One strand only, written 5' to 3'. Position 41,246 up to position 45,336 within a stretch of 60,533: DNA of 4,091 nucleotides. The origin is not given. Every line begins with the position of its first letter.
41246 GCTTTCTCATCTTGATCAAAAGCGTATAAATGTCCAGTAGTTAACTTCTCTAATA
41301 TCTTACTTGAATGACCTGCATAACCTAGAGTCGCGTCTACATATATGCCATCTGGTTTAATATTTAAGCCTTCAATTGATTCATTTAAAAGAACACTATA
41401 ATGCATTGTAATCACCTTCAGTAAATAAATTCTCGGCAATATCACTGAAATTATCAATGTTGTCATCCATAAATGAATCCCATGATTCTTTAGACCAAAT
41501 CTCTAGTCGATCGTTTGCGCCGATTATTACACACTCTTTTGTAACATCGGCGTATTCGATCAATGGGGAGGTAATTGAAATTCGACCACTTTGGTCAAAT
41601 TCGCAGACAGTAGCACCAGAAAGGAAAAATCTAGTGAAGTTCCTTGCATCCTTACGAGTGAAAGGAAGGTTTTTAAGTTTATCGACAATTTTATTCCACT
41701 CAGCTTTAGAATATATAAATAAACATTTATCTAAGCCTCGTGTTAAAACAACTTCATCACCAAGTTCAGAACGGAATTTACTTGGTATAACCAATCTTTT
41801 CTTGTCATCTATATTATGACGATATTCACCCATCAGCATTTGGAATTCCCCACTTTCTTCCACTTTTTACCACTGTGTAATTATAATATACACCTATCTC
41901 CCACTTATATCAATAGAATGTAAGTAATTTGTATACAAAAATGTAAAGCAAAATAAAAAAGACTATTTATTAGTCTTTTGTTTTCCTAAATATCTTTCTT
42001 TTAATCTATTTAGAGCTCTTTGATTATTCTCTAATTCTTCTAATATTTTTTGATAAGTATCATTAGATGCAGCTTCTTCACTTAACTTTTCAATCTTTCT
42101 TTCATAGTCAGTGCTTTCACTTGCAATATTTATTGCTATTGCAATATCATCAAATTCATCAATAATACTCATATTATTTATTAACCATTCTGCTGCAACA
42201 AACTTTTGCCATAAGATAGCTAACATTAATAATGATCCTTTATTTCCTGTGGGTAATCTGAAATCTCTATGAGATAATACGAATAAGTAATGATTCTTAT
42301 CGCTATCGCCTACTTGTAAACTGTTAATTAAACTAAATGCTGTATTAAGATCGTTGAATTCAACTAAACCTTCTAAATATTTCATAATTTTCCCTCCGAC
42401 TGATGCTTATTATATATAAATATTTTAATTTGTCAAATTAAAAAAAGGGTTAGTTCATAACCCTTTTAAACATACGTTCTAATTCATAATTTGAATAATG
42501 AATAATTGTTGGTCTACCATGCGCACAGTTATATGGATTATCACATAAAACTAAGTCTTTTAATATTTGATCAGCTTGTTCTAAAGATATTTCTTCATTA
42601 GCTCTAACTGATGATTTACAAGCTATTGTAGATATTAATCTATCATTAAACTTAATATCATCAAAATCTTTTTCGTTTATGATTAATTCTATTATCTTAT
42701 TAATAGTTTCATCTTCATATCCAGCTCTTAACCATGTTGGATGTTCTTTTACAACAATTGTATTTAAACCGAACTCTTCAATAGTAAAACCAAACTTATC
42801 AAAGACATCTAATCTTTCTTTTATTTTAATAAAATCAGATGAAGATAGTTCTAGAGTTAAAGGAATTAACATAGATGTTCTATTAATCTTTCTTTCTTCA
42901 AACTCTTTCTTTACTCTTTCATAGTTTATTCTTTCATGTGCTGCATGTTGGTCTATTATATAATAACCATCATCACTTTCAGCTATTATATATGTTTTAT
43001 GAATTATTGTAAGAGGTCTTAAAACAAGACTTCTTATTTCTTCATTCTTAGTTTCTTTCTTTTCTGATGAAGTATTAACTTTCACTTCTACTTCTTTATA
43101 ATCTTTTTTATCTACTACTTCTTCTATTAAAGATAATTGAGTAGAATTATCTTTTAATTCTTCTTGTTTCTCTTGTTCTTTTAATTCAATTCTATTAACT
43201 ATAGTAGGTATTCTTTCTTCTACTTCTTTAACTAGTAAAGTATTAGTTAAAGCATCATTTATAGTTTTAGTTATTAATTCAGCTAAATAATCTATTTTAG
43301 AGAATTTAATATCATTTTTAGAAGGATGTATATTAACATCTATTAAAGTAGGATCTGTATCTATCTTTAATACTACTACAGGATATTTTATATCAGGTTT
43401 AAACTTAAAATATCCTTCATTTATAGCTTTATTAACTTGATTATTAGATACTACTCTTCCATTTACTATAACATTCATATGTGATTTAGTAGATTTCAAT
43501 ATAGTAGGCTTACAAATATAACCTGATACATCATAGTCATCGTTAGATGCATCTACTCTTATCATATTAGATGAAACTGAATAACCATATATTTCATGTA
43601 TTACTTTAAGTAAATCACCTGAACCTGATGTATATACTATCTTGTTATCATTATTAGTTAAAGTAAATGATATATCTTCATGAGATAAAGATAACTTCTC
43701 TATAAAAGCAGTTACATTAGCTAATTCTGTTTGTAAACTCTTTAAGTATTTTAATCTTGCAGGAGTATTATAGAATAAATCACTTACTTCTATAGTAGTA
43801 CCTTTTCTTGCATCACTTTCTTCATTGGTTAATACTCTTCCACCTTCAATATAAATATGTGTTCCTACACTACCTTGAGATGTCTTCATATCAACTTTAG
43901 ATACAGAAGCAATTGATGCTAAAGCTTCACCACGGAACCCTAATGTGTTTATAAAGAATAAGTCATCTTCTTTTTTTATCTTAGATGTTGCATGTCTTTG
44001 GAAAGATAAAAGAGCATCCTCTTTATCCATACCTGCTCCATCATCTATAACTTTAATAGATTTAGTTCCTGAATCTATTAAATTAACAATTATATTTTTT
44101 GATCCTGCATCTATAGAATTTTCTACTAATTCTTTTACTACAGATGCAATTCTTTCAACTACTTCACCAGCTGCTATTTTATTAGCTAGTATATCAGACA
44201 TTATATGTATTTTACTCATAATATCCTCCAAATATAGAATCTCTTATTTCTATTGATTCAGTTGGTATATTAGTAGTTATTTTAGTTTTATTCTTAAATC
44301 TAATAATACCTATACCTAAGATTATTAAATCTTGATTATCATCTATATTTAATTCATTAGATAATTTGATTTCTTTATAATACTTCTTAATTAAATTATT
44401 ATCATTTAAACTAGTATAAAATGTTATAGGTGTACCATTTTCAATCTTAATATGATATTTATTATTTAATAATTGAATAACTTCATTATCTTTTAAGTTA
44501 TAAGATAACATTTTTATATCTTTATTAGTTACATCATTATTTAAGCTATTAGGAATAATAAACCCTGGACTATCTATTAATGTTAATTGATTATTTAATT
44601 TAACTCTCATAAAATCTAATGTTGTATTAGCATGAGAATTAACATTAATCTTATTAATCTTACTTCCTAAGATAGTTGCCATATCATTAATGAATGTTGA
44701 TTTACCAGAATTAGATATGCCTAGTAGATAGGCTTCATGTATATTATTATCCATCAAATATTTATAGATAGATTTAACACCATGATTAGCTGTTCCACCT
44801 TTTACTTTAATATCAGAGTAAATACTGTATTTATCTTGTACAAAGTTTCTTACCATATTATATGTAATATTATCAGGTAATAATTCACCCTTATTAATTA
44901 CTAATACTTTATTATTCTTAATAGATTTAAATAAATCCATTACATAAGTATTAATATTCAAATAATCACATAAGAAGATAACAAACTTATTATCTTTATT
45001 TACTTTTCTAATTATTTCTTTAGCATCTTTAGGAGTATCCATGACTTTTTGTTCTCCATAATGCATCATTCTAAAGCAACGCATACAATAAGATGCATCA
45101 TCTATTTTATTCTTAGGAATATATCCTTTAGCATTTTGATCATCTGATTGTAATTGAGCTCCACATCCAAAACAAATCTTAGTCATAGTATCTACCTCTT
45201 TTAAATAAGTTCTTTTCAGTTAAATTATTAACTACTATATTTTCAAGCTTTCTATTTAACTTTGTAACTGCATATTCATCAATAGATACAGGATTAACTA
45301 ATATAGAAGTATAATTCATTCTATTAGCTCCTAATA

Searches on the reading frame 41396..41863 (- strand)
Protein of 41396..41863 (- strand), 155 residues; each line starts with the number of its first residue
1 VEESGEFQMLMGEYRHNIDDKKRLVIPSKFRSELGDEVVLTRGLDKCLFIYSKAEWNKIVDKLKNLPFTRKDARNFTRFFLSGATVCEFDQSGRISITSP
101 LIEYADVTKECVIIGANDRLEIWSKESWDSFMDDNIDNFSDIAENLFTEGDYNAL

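Call 68: search_protein_families(library=pfam, proteins=[window:41396-41863:-], max_evalue=0.00001)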
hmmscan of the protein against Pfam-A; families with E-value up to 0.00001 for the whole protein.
window:41396-41863:- (155 aa): 1 family
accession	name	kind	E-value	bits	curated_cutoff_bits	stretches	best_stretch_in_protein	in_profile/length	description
PF02381.23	MraZ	-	7e-42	141.7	23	2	9-78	1-71/72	MraZ protein, putative antitoxin-like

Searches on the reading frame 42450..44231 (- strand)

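Call 60: search_protein_families(library=pfam, proteins=[window:42450-44231:-], max_evalue=0.00001)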
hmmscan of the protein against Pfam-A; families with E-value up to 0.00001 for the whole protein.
window:42450-44231:- (593 aa): 4 families
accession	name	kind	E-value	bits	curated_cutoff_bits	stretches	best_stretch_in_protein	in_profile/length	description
PF08676.16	MutL_C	-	1.2e-38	132.4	25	1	407-546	1-140/142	MutL C terminal dimerisation domain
PF01119.25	DNA_mis_repair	-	6e-33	113.4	26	1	211-328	1-118/119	DNA mismatch repair protein, C-terminal domain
PF13589.12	HATPase_c_3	-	1.8e-11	44.7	25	1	29-120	4-95/137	Histidine kinase-, DNA gyrase B-, and HSP90-like ATPase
PF02518.31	HATPase_c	-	3.6e-07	31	26.4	1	26-86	4-64/111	Histidine kinase-, DNA gyrase B-, and HSP90-like ATPase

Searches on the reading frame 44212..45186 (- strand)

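Call 68: search_protein_families(library=pfam, proteins=[window:44212-45186:-], max_evalue=0.00001)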
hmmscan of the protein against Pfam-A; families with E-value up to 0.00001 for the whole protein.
window:44212-45186:- (324 aa): 2 families
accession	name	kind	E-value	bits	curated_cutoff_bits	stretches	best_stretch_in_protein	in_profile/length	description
PF01926.29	MMR_HSR1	-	1e-09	38.9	21.9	1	153-223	3-70/113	50S ribosome-binding GTPase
PF03193.22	RsgA_GTPase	-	1e-08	35.7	30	1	62-209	21-168/174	RsgA GTPase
